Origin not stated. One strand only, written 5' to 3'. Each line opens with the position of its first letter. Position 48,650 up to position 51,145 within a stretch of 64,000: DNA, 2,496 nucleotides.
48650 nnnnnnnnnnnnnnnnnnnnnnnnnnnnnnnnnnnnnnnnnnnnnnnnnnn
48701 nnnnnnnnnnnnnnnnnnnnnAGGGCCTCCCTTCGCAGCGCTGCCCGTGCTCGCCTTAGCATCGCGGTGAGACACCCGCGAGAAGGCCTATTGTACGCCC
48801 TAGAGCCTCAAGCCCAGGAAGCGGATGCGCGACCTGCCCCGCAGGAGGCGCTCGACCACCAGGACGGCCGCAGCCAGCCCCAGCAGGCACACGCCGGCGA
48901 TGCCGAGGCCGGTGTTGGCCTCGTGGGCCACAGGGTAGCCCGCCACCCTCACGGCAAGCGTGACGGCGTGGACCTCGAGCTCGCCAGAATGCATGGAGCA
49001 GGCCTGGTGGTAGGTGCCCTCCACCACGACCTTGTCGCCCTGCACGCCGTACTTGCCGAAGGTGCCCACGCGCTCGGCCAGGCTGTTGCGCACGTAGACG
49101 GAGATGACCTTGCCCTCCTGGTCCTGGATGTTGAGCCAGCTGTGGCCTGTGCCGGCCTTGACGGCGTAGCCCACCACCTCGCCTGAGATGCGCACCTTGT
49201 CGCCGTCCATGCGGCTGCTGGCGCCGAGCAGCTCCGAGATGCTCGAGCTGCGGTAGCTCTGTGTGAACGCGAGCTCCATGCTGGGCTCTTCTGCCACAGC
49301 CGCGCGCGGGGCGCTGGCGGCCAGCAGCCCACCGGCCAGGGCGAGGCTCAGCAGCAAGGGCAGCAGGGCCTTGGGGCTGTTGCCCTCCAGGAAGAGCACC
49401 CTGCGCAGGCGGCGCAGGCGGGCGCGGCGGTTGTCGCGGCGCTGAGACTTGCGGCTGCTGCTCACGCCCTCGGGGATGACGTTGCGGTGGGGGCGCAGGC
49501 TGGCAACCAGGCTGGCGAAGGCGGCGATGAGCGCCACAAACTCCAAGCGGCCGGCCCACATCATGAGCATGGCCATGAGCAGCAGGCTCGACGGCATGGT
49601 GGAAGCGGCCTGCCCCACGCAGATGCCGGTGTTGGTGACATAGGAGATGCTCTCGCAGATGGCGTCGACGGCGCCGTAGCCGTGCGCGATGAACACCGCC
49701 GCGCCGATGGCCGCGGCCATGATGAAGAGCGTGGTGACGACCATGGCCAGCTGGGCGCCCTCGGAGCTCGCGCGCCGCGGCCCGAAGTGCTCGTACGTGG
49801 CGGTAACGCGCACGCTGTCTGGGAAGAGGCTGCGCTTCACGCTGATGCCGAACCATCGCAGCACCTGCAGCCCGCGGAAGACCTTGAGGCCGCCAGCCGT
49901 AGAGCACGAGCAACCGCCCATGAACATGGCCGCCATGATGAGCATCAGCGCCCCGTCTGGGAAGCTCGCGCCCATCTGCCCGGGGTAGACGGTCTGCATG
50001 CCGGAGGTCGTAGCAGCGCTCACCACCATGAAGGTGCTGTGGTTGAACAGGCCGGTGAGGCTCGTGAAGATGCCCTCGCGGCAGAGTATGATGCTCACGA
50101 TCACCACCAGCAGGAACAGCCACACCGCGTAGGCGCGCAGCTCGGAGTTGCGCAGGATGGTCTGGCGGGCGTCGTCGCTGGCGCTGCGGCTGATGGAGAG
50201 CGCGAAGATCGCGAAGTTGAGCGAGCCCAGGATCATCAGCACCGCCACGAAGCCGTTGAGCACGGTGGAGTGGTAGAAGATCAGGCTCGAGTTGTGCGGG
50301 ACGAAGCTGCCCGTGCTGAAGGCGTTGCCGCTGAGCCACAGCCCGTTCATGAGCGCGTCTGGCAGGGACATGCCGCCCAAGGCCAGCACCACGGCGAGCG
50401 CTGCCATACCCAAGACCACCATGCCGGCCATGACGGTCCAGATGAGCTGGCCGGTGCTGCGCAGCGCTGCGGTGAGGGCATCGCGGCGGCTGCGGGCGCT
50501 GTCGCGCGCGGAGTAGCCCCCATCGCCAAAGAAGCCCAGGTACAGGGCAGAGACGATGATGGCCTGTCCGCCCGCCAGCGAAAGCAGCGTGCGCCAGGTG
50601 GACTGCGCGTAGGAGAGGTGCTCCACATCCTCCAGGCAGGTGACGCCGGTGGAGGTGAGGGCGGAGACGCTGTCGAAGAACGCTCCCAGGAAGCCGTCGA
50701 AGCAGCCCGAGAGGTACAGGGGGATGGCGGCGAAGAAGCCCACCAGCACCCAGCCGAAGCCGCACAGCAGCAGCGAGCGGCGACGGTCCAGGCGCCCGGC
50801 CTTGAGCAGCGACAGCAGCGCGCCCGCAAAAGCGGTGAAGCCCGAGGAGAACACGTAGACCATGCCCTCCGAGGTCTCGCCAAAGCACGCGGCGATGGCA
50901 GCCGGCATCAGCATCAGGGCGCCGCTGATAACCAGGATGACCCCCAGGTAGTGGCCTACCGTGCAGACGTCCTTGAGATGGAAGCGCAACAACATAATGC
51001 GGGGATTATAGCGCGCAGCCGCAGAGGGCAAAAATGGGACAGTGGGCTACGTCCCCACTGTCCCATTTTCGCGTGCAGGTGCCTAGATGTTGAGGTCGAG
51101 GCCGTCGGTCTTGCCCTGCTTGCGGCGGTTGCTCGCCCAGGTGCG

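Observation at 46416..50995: Two tandem TrkH-family transporters, each coupled to the same anchor/beta-rich/TM module: split in one copy, fused in the other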

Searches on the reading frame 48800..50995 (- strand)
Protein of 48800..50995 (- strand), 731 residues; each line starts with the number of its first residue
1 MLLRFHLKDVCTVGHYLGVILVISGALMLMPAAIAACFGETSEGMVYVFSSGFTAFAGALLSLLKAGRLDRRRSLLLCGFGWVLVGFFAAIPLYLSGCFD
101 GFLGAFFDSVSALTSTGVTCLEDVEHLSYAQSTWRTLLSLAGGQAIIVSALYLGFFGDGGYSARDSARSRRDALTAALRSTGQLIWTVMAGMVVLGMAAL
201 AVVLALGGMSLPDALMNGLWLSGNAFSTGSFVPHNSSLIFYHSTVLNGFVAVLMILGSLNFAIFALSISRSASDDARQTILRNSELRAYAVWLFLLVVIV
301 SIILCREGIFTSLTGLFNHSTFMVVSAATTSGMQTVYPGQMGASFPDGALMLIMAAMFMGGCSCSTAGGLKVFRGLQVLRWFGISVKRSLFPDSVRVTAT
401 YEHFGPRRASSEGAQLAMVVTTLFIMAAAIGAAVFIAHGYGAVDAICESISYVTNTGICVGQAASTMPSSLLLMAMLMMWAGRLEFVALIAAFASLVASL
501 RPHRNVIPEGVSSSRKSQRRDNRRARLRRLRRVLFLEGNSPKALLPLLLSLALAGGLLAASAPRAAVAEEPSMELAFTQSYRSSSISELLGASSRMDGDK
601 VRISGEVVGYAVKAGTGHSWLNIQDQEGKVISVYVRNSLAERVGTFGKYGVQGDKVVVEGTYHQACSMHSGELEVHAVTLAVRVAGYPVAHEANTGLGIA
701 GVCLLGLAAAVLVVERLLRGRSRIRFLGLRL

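Call 3: search_protein_families(library=pfam, proteins=[window:48800-50995:-], max_evalue=1)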
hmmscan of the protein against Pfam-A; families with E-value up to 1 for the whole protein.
window:48800-50995:- (731 aa): 3 families
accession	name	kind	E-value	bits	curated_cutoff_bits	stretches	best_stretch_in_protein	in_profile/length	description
PF02386.22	TrkH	-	2.7e-22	79.4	27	1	82-495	43-492/502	Cation transport protein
PF13742.12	tRNA_anti_2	-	8.6e-05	23.1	27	1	585-662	9-78/95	OB-fold nucleic acid binding domain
PF17343.7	DUF5373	-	0.025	14.9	28.7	1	224-308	64-144/182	Family of unknown function (DUF5373)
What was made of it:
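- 48800..50995 (-): TrkH-2, fused: 731-aa ORF made of a TrkH pore domain, a basic linker, a signal-like helix, an OB ectodomain and a C-terminal membrane helix. Pfam TrkH plus weak tRNA_anti_2 in call 3.
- Checked: It scores TrkH E=2.7e-22 over residues 82-495 and gives a weak OB hit (tRNA_anti_2, E=8.6e-5) over residues 585-662 (call 3).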

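Call 33: find_homologous_proteins(query=window:48800-50995:-, max_evalue=1e-10)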
Query window:48800-50995:- (731 aa): 243 proteins with E <= 1e-10 among 8000 candidates; the best 120 are listed.
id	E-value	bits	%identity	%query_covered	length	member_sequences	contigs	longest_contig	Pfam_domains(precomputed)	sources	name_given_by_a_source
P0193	0.0e+0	1572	100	100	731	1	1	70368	PF02386.23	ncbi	ncbi:MAG: potassium transporter TrkG [Coriobacteriales bacterium]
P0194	0.0e+0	1424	90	100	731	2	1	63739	PF02386.23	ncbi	ncbi:MAG: potassium transporter TrkG [Coriobacteriales bacterium]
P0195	0.0e+0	1404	88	100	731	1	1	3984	PF02386.23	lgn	-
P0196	0.0e+0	1397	88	100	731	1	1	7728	PF02386.23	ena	-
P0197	0.0e+0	1392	88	100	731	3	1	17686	PF02386.23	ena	-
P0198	0.0e+0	1303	82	100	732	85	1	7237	PF02386.23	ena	-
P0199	0.0e+0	1029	66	100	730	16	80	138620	PF02386.23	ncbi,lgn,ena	-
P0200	0.0e+0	1024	66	100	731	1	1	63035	PF02386.23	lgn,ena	-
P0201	1.0e-297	1007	79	80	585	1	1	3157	PF02386.23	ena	-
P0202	4.1e-297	1005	63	100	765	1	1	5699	PF02386.23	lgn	-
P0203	5.6e-295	998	65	100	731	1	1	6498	PF02386.23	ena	-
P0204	1.1e-284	964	60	100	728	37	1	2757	PF02386.23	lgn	-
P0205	4.4e-277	939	61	99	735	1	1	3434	PF02386.23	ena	-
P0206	5.1e-273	926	59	100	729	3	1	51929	PF02386.23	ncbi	-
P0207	5.1e-271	919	59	98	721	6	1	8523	PF02386.23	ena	-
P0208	5.3e-251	853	55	100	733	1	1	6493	PF02386.23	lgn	-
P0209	6.2e-251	853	55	100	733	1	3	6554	PF02386.23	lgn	-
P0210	7.2e-251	852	54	100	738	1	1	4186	PF02386.23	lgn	-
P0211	5.1e-231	787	53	100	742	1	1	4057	PF02386.23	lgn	-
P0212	2.1e-230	785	51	100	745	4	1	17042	PF02386.23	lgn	-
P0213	1.6e-223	762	51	100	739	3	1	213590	PF02386.23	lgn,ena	-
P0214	2.0e-211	722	50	94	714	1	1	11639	PF02386.23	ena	-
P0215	5.8e-208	711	48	95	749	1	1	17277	PF02386.23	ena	-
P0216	6.1e-199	681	45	99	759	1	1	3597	PF02386.23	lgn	-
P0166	5.6e-174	598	42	99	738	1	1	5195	PF02386.23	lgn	-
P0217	1.6e-168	580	41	99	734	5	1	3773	PF02386.23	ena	-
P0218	8.6e-167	575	43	95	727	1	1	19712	PF02386.23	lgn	-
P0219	4.2e-164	566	41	100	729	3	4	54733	PF02386.23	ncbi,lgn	-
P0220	2.7e-161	556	41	100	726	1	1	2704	PF02386.23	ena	-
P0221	3.3e-159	550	46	71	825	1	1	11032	PF02386.23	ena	-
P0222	4.3e-159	549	40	99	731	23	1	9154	PF02386.23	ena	-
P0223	8.3e-158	545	40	99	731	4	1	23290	PF02386.23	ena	-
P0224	1.1e-157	545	41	99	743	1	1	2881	PF02386.23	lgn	-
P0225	1.4e-157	544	41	99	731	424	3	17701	PF02386.23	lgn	-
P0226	1.9e-157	544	40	98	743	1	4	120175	PF02386.23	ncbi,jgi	ncbi:MAG: TrkH family potassium uptake protein [Coriobacteriales bacterium]|jgi:trk system potassium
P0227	5.0e-157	542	39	99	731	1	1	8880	PF02386.23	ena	-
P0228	5.1e-157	542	41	98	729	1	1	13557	PF02386.23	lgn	-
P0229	8.7e-157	542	40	99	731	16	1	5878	PF02386.23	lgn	-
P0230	4.9e-156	539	41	99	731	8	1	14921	PF02386.23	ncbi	-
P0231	5.1e-155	536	42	95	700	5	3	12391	PF02386.23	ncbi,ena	-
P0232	4.9e-154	532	40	99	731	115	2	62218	PF02386.23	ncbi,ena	-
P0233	8.0e-154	532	38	100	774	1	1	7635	PF02386.23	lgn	-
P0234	3.3e-153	530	41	98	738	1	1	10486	PF02386.23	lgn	-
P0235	3.8e-153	530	42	94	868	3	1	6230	PF02386.23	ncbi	-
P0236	5.7e-152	526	40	99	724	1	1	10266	PF02386.23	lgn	-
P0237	8.6e-152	525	39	99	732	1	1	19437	PF02386.23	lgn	-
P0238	1.2e-151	525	41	94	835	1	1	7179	PF02386.23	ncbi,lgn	-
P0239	4.8e-151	523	46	69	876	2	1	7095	PF02386.23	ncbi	-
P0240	4.8e-150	519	45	72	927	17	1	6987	PF02386.23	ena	-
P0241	4.1e-149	516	38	99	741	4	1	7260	PF02386.23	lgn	-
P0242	4.3e-147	510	47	71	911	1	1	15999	PF02386.23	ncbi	-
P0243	2.2e-145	504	39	99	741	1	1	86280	PF02386.23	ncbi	-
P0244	7.7e-145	502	38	99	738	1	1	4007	PF02386.23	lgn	-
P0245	8.6e-98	347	38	69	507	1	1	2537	PF02386.23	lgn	-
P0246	2.0e-97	345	38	69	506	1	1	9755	PF02386.23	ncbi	-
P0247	3.0e-97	345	39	69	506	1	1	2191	PF02386.23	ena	-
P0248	4.0e-97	344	39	69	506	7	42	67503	PF02386.23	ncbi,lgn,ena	-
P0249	1.4e-95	339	38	69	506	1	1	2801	PF02386.23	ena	-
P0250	1.6e-95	339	38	69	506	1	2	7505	PF02386.23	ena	-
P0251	2.3e-95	339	38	69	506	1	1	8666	PF02386.23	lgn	-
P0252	2.9e-95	338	38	69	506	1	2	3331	PF02386.23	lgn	-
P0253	5.5e-95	337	38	69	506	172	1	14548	PF02386.23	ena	-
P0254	7.5e-95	337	37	69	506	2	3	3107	PF02386.23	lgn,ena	-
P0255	1.0e-94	336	37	69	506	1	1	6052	PF02386.23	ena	-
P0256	1.5e-94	336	37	69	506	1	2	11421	PF02386.23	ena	-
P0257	4.8e-94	334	38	69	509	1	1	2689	PF02386.23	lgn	-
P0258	4.9e-94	334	38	69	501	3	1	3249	PF02386.23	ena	-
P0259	7.9e-94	333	38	69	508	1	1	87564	PF02386.23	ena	-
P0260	1.3e-92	329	37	69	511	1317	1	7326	PF02386.23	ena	-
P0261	2.2e-92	329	36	70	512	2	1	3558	PF02386.23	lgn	-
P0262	2.7e-91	325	36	69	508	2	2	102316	PF02386.23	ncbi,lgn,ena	-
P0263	3.0e-91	325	34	72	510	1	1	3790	PF02386.23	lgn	-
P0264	5.7e-91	324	37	69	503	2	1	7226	PF02386.23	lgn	-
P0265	2.3e-90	322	36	69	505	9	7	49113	PF02386.23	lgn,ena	-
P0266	2.7e-90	322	35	72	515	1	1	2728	PF02386.23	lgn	-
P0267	2.1e-89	319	35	69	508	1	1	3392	PF02386.23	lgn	-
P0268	2.6e-89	319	36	69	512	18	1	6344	PF02386.23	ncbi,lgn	-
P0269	4.2e-89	318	36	69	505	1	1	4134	PF02386.23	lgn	-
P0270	4.3e-89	318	37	71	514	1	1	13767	PF02386.23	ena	-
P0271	6.8e-89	317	37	69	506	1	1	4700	PF02386.23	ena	-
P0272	1.1e-88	316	37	69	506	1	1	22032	PF02386.23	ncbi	-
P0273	4.5e-88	314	37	69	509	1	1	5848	PF02386.23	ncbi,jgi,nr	ncbi:MAG: hypothetical protein LBG81_02205 [Coriobacteriaceae bacterium]|jgi:trk system potassium up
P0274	1.6e-87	313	37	69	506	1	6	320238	PF02386.23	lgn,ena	-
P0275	1.6e-87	313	36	69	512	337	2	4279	PF02386.23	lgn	-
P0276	4.1e-87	311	37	69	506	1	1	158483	PF02386.23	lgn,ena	-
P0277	4.4e-87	311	36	69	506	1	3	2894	PF02386.23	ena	-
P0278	5.0e-87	311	36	69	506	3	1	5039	PF02386.23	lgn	-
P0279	5.3e-87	311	35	71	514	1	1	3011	PF02386.23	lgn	-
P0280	6.8e-87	311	36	69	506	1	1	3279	PF02386.23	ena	-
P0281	1.7e-86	309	35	69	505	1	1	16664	PF02386.23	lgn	-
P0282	1.7e-86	309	37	69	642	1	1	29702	PF02386.23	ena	-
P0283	6.5e-86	307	36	69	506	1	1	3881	PF02386.23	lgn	-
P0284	9.8e-86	307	36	72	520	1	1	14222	PF02386.23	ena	-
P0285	1.3e-85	306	35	71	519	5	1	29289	PF02386.23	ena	-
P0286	2.0e-85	306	37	69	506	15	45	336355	PF02386.23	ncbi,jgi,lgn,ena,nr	ncbi:MAG: TrkH family potassium uptake protein [Eggerthellaceae bacterium]|jgi:trk system potassium 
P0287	3.1e-85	305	36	70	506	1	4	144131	PF02386.23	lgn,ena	-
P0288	2.8e-84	302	37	66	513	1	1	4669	PF02386.23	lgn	-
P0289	1.1e-83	300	35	69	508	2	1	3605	PF02386.23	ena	-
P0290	1.5e-83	300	36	69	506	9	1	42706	PF02386.23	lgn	-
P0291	3.2e-83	298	34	69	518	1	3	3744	PF02386.23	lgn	-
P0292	6.5e-83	297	35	69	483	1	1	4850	PF02386.23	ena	-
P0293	8.2e-83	297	35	69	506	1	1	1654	PF02386.23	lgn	-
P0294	1.4e-82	296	34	69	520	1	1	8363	PF02386.23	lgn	-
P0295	1.5e-82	296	36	71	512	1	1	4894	PF02386.23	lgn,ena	-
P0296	6.8e-82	294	35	69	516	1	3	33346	PF02386.23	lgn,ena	-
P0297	3.8e-81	292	35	72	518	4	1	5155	PF02386.23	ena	-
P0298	3.8e-81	292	33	71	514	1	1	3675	PF02386.23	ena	-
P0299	4.4e-81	291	35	72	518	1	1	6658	PF02386.23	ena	-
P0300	5.8e-81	291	35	69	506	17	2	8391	PF02386.23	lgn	-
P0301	8.0e-78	281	35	66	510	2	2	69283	PF02386.23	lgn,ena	-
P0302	2.4e-77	279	33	72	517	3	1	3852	PF02386.23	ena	-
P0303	4.6e-76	275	37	59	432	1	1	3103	PF02386.23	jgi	jgi:trk system potassium uptake protein TrkH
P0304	1.0e-75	274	34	69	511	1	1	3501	PF02386.23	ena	-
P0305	2.6e-70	256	34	60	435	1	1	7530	PF02386.23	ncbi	-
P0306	1.5e-67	247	30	69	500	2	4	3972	PF02386.23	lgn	-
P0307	8.6e-67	244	31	69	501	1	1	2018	PF02386.23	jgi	jgi:trk system potassium uptake protein TrkH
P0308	6.4e-65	238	30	69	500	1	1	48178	PF02386.23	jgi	-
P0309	1.4e-64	237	30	69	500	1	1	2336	PF02386.23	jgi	-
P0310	3.2e-64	236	30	69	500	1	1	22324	PF02386.23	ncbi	ncbi:MAG: TrkH family potassium uptake protein [Candidatus Omnitrophota bacterium]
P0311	5.3e-64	235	30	69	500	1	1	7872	PF02386.23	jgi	-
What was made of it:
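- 48800..50995 (-): About 50 full-length fused homolog clusters in call 33.
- Checked: About 50 clusters of full-length fused proteins of 700-930 aa exist, down to 38% identity (call 33).
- A whole clade of about 50 clusters is fused (call 33).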

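Call 36: search_protein_families(library=ncbifam, proteins=[window:48800-50995:-], max_evalue=1)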
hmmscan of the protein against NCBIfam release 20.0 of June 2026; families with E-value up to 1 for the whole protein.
window:48800-50995:- (731 aa): 4 families
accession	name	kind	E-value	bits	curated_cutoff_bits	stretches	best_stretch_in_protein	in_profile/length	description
TIGR00933.1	2a38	subfamily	3.1e-41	141.8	331.15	1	102-483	16-391/391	TrkH family potassium uptake protein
NF008020.0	PRK10750.1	equivalog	5.1e-32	111.6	866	1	15-494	8-477/483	Trk system potassium transporter TrkH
NF001756.1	PRK00484.1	subfamily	0.016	13.8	468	1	594-680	47-128/488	lysine--tRNA ligase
NF004428.0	PRK05771.2-1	equivalog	0.095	10.8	766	1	95-199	438-539/680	V-type ATP synthase subunit I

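Call 47: predict_structure(alignment_id=A3)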
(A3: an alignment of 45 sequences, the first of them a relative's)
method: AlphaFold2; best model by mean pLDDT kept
length: 731 residues; sequences in the alignment: 45
mean_pLDDT: 78.5   pTM: 0.81
mean pLDDT of the five models: 78.5, 76.8, 76.4, 75.1, 74.5
residues with pLDDT >= 90: 207; 70-90: 358; 50-70: 96; < 50: 70
segments of 3 or more residues with pLDDT < 50: 155-172, 504-509, 534-546, 558-578, 723-731
pLDDT, mean of each block of 10 residues (from residue 1): 65 88 94 93 94 95 81 76 91 90 92 88 85 91 76 46 37 58 81 92 88 89 86 57 84 89 71 68 85 90 79 79 89 78 76 87 76 83 84 77 75 79 87 91 89 86 83 89 65 68 51 59 69 44 52 55 34 42 87 84 92 87 87 92 90 94 83 87 92 91 96 82 46 37
secondary structure, 60 per line:
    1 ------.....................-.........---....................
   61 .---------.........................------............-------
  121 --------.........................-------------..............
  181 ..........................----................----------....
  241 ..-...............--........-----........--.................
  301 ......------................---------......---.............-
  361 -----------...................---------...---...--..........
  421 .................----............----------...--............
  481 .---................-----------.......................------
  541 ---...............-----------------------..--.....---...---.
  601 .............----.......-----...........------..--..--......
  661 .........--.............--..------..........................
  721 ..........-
elements in order (helices of 4 or more, strands of 3 or more residues): H7-27 H29-37 H41-61 H71-95 H102-113 H129-153 H167-206 H211-226 H237-242 H244-258 H261-268 H274-281 H284-306 H313-328 H338-343 H347-359 H372-390 E400-402 E406-408 H411-437 H442-453 H469-481 H485-500 H512-534 H544-558 H586-590 E600-613 E618-624 E630-636 H637-640 E655-666 E672-684 H695-730
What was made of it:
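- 48800..50995 (-): AlphaFold pTM 0.81 in call 47.
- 49292..49483 (-): Basic cytoplasmic linker (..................) and signal-peptide-like helix ending in AVA before EEP (residues 505-568). Low pLDDT of 44-69 in call 47.
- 48914..49291 (-): OB-fold ectodomain of the fused protein (residues 569-694). Five strands with a helix after strand 3, pLDDT 84-96 (call 47).
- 48803..48913 (-): C-terminal membrane helix and basic cytoplasmic tail of the fused protein (residues 695-731). Helix 695-730 with pLDDT 91-96 (call 47).
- On OB fold (tRNA_anti-like): The fused copy shows the same pattern (call 47).
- The C-terminal helix scores 91-96 and the signal-like helix 44-69 (call 47).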

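Call 63: find_encoding_contigs(protein=P0286, flank=10000, max_places=2)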
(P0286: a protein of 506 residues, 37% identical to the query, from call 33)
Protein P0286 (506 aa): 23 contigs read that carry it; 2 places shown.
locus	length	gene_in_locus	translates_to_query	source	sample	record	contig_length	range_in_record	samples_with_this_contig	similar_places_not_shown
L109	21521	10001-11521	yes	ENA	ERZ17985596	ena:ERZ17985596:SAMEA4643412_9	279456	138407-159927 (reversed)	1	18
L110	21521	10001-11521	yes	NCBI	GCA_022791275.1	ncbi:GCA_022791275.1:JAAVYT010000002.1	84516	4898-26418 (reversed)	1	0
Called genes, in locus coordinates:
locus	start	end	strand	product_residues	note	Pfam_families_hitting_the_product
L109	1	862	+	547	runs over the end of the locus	PF13520:AA_permease_2, PF00324:AA_permease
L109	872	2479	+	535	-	PF00324:AA_permease, PF13520:AA_permease_2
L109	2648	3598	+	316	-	PF02329:HDC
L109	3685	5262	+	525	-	PF00324:AA_permease, PF13520:AA_permease_2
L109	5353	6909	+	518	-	PF00324:AA_permease, PF13520:AA_permease_2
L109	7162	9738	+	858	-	PF02861:Clp_N, PF05621:TniB (weak), PF00004:AAA, PF17871:AAA_lid_9, PF02151:UVR (weak), PF07724:AAA_2, PF07728:AAA_5, PF10431:ClpB_D2-small, +7 more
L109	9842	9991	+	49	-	-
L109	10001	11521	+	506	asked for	PF02386:TrkH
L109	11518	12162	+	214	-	-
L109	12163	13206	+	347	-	PF03193:RsgA_GTPase, PF00005:ABC_tran, PF01926:MMR_HSR1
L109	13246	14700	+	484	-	PF13641:Glyco_tranf_2_3 (faint)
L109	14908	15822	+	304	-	PF01925:TauE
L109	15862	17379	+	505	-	PF06580:His_kinase, PF02518:HATPase_c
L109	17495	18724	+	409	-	PF01136:Peptidase_U32, PF16325:Peptidase_U32_C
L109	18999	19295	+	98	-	-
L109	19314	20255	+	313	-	PF10609:ParA, PF13614:AAA_31 (faint), PF01656:CbiA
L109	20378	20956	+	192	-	-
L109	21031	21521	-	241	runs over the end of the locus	PF00583:Acetyltransf_1 (weak), PF13673:Acetyltransf_10, PF13508:Acetyltransf_7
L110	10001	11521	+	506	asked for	PF02386:TrkH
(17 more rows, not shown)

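Call 64: find_encoding_contigs(protein=P0262, flank=10000, max_places=2)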
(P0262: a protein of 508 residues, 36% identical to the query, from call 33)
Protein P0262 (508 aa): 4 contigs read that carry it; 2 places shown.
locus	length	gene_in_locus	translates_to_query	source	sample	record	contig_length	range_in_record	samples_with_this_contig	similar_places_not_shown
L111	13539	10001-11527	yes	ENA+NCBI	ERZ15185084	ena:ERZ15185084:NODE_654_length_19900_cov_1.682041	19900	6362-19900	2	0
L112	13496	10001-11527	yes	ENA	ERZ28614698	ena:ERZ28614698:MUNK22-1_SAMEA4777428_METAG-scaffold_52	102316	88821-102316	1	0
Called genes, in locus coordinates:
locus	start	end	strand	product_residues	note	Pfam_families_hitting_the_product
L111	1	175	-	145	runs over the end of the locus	-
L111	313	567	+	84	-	-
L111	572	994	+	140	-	PF01402:RHH_1, PF08753:NikR_C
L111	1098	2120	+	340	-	PF00586:AIRS, PF02769:AIRS_C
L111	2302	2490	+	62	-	PF12797:Fer4_2, PF00037:Fer4, PF13237:Fer4_10, PF14697:Fer4_21, PF12838:Fer4_7, PF13187:Fer4_9, PF00037:Fer4, PF12837:Fer4_6, +10 more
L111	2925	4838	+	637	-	PF00012:HSP70, PF06723:MreB_Mbl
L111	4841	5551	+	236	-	PF01025:GrpE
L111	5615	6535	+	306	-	PF00226:DnaJ, PF01556:DnaJ_C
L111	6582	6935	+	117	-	PF00376:MerR, PF13411:MerR_1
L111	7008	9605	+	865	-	PF02861:Clp_N, PF23569:NBD_SMAX1, PF00004:AAA, PF17871:AAA_lid_9, PF00004:AAA, PF07724:AAA_2, PF07728:AAA_5, PF10431:ClpB_D2-small, +8 more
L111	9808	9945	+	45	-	-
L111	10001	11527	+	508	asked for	PF02386:TrkH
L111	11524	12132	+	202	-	-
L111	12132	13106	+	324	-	PF03193:RsgA_GTPase, PF00005:ABC_tran (weak), PF01926:MMR_HSR1 (weak)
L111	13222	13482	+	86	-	-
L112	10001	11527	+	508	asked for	PF02386:TrkH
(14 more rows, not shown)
